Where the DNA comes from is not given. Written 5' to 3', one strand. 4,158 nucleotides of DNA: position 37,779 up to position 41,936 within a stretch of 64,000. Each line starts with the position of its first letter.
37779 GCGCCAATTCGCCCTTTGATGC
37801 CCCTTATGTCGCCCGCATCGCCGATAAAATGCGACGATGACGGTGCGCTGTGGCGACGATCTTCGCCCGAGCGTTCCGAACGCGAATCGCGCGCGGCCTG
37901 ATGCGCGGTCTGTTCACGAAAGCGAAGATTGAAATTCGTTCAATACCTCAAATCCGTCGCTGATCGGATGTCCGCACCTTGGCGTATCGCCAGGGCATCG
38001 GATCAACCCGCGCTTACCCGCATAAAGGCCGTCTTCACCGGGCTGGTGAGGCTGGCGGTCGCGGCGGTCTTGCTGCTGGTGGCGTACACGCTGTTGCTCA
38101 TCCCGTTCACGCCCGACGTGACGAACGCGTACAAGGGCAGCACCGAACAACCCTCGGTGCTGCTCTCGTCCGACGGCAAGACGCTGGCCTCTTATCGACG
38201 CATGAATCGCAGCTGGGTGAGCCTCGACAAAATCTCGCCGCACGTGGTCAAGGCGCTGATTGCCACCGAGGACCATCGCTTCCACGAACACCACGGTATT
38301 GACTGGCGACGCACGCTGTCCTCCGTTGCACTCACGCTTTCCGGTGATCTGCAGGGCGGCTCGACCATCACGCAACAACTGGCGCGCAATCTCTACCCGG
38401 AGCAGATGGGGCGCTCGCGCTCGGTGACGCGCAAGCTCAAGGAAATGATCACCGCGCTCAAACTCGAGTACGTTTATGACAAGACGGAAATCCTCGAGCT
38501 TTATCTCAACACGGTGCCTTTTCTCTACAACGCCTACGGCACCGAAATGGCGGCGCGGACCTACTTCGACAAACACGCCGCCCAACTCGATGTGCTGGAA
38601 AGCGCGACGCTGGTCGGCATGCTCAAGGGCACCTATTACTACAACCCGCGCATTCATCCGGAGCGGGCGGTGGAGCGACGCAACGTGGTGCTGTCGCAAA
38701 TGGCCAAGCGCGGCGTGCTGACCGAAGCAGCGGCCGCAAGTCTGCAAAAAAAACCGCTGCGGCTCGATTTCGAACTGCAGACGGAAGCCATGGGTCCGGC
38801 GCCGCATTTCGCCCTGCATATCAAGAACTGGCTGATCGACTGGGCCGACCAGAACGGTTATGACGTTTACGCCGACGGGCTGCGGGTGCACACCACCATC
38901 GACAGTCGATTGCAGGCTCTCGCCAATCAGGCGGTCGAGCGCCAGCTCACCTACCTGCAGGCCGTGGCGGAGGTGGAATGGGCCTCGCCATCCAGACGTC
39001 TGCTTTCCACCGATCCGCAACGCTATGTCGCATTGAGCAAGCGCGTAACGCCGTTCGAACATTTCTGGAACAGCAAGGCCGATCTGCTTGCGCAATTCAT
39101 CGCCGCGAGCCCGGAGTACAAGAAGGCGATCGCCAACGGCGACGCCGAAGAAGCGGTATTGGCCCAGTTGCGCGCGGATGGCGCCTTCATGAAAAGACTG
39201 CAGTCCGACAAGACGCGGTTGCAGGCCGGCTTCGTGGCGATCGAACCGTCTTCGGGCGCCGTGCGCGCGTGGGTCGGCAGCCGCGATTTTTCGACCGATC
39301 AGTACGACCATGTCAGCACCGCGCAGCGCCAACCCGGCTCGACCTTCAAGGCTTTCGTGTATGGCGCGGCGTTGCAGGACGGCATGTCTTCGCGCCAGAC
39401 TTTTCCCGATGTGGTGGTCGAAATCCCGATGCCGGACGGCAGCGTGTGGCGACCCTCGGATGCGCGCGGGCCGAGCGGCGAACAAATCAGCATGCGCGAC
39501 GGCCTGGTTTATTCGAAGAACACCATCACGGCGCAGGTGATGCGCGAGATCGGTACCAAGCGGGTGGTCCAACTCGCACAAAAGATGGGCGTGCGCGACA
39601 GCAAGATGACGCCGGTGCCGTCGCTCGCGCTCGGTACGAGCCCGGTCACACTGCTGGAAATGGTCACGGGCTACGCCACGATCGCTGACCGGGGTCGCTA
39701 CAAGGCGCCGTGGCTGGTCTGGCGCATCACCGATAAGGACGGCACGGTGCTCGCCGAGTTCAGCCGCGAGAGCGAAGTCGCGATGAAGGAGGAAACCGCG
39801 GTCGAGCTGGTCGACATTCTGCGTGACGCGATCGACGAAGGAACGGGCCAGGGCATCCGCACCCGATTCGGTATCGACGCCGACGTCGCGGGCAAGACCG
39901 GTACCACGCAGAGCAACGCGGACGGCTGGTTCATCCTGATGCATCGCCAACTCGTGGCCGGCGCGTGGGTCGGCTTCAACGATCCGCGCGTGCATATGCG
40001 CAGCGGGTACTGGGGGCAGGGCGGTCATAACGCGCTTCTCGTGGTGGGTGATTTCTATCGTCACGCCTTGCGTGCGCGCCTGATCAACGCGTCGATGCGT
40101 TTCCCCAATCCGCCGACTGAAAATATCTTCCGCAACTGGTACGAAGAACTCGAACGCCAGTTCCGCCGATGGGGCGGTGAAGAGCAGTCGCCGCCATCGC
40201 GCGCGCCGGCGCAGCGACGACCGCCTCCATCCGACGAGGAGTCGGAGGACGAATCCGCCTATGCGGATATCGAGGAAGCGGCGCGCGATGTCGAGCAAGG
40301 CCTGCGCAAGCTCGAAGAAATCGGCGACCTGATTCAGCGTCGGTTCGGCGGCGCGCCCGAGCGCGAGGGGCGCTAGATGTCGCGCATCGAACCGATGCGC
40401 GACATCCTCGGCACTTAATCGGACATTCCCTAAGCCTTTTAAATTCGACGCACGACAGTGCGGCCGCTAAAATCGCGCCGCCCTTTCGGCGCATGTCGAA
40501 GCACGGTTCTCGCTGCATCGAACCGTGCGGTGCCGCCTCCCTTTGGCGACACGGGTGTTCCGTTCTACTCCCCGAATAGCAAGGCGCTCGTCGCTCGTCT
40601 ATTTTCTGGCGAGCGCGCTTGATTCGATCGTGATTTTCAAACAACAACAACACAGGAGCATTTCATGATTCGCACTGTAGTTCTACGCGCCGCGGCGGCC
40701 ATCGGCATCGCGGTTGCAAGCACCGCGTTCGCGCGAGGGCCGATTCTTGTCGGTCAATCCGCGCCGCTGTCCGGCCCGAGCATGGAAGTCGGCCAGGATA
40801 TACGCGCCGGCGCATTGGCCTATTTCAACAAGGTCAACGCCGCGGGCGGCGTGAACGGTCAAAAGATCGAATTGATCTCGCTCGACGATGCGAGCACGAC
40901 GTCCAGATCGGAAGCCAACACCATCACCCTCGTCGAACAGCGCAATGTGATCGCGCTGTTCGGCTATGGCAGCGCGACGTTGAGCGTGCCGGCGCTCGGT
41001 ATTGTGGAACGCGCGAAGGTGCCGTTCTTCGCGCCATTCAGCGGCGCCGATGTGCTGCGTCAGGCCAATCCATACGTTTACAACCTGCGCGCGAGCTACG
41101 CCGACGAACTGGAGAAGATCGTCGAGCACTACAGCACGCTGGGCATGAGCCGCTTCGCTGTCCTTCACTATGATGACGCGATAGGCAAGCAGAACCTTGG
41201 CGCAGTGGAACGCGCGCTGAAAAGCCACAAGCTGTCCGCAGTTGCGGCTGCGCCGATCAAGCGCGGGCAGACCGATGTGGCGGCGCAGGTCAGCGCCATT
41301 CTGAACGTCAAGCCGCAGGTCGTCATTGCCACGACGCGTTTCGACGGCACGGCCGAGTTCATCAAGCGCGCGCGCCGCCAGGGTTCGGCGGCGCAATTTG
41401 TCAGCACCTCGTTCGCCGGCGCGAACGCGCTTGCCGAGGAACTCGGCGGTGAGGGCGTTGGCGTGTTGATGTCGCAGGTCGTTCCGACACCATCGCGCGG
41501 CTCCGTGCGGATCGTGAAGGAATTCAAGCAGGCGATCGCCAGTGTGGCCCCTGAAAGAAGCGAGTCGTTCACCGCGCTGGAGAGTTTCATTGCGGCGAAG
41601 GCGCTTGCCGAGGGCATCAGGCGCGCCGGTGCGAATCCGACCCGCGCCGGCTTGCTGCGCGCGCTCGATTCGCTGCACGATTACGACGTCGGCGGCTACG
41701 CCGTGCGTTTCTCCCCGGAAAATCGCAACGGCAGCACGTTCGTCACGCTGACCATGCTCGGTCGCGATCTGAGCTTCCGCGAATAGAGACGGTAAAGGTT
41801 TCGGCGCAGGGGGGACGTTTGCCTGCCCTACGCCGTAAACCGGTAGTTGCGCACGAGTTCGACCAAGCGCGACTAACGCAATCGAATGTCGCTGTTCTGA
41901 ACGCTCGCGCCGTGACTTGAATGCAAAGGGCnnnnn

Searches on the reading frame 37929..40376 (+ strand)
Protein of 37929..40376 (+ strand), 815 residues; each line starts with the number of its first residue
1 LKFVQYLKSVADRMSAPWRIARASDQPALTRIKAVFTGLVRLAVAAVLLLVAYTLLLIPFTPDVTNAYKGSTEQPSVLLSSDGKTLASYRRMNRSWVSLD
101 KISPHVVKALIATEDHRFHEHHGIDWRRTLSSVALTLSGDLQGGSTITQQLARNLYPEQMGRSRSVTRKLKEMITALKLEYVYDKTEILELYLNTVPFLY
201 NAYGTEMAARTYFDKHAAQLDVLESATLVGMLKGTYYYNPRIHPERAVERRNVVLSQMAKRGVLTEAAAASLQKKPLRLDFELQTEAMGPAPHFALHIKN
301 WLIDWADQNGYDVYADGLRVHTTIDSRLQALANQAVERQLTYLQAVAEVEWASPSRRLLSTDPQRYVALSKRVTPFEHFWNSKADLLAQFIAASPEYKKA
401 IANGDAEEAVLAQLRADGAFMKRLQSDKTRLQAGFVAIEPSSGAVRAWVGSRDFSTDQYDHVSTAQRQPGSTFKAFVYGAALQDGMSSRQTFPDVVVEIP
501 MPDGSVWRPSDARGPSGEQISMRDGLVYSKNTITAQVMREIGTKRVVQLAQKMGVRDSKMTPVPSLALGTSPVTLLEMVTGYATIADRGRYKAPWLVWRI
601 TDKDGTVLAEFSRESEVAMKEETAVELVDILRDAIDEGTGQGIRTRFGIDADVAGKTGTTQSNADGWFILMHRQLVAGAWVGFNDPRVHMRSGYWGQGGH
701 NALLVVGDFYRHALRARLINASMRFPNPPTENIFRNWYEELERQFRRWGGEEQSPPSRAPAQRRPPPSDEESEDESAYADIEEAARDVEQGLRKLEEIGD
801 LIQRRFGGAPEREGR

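Call 53: search_protein_families(library=pfam, proteins=[window:37929-40376:+], max_evalue=0.0001)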
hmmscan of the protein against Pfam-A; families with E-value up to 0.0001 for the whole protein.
window:37929-40376:+ (815 aa): 2 families
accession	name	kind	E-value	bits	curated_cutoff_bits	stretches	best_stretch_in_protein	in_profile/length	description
PF00912.28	Transgly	-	2.3e-57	193.8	27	1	83-258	2-177/178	Transglycosylase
PF00905.27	Transpeptidase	-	1.8e-27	96.8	22.1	1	434-664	2-246/299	Penicillin binding protein transpeptidase domain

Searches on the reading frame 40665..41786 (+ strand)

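Call 53: search_protein_families(library=pfam, proteins=[window:40665-41786:+], max_evalue=0.0001)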
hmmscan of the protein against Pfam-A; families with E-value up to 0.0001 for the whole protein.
window:40665-41786:+ (373 aa): 3 families
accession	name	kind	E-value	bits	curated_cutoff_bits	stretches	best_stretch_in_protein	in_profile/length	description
PF13458.12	Peripla_BP_6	-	1.7e-53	182.9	31.7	1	26-357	1-330/343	Periplasmic binding protein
PF01094.35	ANF_receptor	-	8.3e-15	55.1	25.4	1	55-323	11-295/353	Receptor family ligand binding region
PF13433.12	Peripla_BP_5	-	2.6e-12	46.9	27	1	35-255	9-228/363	Periplasmic binding protein domain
